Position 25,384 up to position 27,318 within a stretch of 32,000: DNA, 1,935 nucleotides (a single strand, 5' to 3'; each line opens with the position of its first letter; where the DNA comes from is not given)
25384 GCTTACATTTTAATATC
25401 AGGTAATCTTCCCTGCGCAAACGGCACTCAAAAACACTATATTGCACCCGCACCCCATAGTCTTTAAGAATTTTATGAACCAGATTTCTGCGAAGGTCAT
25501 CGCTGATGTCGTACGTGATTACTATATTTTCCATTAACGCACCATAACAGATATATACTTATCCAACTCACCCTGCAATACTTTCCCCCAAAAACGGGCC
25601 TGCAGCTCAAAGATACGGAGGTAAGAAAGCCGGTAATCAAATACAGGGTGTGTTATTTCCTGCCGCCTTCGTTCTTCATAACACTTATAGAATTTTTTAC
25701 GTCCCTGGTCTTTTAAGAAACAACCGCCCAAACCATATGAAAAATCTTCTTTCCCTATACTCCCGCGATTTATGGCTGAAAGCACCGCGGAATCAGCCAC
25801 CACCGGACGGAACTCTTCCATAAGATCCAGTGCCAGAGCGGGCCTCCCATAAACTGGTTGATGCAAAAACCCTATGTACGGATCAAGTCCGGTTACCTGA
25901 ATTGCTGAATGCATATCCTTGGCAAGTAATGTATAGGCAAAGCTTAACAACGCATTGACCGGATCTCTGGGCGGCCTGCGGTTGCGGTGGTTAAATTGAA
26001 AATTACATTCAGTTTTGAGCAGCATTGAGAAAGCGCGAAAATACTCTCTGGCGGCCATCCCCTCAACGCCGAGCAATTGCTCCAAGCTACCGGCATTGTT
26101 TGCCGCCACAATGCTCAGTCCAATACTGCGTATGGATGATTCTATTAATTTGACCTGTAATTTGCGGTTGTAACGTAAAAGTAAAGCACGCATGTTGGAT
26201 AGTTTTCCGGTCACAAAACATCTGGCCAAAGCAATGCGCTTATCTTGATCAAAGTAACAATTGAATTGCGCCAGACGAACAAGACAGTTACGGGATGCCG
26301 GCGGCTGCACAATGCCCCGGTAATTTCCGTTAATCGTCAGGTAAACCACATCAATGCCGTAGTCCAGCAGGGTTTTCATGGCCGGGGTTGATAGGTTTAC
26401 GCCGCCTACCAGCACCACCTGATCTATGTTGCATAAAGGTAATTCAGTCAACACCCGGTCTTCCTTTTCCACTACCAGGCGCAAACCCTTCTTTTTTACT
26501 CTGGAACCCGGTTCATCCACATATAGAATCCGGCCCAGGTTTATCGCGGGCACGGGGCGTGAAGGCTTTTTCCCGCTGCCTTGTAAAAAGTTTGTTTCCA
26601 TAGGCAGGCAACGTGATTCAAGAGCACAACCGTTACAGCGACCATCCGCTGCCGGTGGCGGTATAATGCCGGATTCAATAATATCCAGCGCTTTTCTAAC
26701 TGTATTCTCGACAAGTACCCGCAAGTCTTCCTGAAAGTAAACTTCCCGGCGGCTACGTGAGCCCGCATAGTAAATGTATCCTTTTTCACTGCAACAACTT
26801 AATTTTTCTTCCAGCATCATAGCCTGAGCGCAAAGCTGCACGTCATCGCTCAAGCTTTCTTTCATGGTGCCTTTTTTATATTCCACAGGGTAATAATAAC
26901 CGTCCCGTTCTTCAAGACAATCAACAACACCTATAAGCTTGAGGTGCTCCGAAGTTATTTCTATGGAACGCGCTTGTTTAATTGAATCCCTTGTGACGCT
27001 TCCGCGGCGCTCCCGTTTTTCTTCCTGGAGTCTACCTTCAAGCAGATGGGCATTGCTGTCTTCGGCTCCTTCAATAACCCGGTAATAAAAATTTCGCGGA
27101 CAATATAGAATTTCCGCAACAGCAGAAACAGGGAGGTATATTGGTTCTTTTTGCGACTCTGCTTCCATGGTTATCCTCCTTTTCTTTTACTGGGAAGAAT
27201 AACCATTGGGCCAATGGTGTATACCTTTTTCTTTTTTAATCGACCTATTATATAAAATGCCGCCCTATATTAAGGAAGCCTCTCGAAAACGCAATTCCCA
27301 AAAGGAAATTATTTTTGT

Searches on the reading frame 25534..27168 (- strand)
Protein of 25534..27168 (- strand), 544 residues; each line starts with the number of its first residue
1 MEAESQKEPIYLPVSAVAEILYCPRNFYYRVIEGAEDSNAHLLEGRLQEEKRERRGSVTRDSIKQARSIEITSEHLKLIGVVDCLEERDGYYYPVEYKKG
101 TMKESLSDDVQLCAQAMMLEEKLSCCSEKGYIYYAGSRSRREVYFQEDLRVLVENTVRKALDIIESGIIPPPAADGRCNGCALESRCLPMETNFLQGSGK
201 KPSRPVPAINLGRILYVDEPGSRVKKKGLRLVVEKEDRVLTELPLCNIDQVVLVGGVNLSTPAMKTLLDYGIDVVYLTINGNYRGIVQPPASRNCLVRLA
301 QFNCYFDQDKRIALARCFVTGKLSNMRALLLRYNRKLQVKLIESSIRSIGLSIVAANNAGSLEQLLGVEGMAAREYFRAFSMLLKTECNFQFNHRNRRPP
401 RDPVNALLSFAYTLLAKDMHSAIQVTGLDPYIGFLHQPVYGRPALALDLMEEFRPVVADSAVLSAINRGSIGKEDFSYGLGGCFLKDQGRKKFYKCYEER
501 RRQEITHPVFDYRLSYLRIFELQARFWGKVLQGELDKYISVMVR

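Call 3: search_protein_families(library=pfam, proteins=[window:25534-27168:-], max_evalue=1)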
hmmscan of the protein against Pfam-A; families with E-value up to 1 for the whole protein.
window:25534-27168:- (544 aa): 3 families
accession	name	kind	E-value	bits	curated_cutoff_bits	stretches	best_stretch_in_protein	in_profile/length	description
PF01867.21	Cas_Cas1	-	2.7e-101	338.9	22.3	1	215-499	1-283/283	CRISPR associated protein Cas1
PF01930.23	Cas_Cas4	-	6.7e-20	72.2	22.7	1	15-188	3-159/160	Domain of unknown function DUF83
PF12705.13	PDDEXK_1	-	6.2e-09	36.6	22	1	43-187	97-246/247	PD-(D/E)XK nuclease superfamily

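Call 4: search_protein_families(library=ncbifam, proteins=[window:25534-27168:-], max_evalue=1)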
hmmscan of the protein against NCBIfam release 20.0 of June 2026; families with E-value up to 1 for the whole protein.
window:25534-27168:- (544 aa): 11 families
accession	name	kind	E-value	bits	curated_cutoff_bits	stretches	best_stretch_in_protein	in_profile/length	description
NF049935.1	cas4g_cas1g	exception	7.6e-189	628.7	560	1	11-544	1-546/546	CRISPR-associated endonuclease Cas4g/Cas1g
TIGR04093.1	cas1_CYANO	exception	3.1e-105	351.8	385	1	214-544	2-334/334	type I-D CRISPR-associated endonuclease Cas1d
TIGR00287.1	cas1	equivalog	5.7e-95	318.1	71.7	1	215-537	2-325/327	CRISPR-associated endonuclease Cas1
TIGR03640.1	cas1_DVULG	exception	1.8e-94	316.7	385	1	215-542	6-339/340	type I-C CRISPR-associated endonuclease Cas1c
TIGR03983.1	cas1_MYXAN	equivalog_domain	3.6e-70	236.7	358.05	1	207-544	6-347/347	type I-MYXAN CRISPR-associated endonuclease Cas1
TIGR03641.1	cas1_HMARI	exception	8.5e-61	206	304.1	1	223-531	10-311/324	type I-B CRISPR-associated endonuclease Cas1b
TIGR00372.1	cas4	equivalog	4.6e-37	127.6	65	1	13-189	2-180/180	CRISPR-associated protein Cas4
TIGR04329.1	cas1_PREFRAN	exception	3.6e-34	118.3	300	1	229-520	23-303/317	type V CRISPR-associated endonuclease Cas1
TIGR03639.1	cas1_NMENI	exception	5.6e-16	58.7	120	1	223-464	11-231/278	type II CRISPR-associated endonuclease Cas1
TIGR03638.1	cas1_ECOLI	exception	1e-13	51.1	215.6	2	359-437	127-205/269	type I-E CRISPR-associated endonuclease Cas1e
TIGR03637.1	cas1_YPEST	exception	0.0001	21.8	150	1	265-450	81-256/307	type I-F CRISPR-associated endonuclease Cas1f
